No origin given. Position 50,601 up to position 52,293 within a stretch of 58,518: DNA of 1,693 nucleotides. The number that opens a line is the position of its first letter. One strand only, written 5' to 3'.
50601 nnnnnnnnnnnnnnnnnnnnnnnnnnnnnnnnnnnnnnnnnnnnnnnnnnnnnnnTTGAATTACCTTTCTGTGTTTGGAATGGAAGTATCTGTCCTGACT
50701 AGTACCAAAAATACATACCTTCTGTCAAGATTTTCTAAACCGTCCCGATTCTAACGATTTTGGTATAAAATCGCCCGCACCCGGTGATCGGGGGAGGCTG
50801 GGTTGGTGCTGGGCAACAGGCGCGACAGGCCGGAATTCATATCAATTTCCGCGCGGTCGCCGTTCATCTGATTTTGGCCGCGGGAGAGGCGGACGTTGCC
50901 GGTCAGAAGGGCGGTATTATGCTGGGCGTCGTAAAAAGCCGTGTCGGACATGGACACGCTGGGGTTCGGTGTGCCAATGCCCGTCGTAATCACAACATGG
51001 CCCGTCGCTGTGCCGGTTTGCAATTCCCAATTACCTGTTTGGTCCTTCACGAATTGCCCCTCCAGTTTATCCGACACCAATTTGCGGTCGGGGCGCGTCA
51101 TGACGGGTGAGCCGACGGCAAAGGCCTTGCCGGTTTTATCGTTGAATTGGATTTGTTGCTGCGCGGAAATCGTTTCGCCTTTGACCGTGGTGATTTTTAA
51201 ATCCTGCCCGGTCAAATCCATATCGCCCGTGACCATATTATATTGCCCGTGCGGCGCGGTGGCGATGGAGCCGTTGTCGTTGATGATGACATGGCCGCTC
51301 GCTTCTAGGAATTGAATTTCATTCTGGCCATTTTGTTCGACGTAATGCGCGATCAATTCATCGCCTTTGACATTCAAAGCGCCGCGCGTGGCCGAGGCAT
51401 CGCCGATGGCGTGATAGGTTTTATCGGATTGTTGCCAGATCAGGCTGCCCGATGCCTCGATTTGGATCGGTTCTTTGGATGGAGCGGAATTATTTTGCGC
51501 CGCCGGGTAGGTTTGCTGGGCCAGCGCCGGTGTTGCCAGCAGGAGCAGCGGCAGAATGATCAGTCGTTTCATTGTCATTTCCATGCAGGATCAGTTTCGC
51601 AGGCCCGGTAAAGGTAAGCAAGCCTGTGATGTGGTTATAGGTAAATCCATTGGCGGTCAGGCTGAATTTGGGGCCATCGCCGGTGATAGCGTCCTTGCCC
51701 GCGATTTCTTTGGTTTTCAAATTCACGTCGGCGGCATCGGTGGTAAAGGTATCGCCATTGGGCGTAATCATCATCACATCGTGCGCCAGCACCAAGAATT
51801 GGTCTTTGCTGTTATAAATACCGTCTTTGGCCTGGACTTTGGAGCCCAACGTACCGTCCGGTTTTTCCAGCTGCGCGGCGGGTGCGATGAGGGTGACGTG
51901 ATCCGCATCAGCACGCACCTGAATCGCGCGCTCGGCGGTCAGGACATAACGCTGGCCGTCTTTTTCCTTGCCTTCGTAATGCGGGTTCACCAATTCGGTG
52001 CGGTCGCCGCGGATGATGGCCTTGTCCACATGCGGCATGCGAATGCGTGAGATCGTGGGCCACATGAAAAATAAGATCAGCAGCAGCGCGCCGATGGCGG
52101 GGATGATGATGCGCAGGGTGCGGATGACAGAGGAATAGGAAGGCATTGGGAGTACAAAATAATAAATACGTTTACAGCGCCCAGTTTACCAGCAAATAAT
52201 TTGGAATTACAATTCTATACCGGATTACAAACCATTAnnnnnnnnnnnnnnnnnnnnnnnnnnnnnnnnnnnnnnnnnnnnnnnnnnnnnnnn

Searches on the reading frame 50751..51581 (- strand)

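Call 24: search_protein_families(library=pfam, proteins=[window:50751-51581:-], max_evalue=0.001)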
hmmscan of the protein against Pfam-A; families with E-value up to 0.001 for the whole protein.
window:50751-51581:- (276 aa): 1 family
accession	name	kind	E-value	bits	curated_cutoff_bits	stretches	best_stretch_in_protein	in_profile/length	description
PF03968.19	LptD_N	-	4.7e-12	46.6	20.4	1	138-251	2-112/113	LptA/(LptD N-terminal domain) LPS transport protein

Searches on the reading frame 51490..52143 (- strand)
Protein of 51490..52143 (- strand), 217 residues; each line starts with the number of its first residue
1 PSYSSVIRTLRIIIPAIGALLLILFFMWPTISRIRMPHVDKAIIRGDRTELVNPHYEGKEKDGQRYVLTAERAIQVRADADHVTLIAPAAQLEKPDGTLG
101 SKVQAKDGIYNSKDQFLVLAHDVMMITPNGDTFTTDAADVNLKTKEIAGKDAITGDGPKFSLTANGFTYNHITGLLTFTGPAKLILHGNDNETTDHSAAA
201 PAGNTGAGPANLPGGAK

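Call 24: search_protein_families(library=pfam, proteins=[window:51490-52143:-], max_evalue=0.001)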
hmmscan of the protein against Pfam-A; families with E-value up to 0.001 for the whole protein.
window:51490-52143:- (217 aa): 1 family
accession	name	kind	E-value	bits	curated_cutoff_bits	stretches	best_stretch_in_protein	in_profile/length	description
PF06835.18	LptC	-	6.4e-17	62.2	21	1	51-179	36-167/175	Lipopolysaccharide-assembly, LptC-related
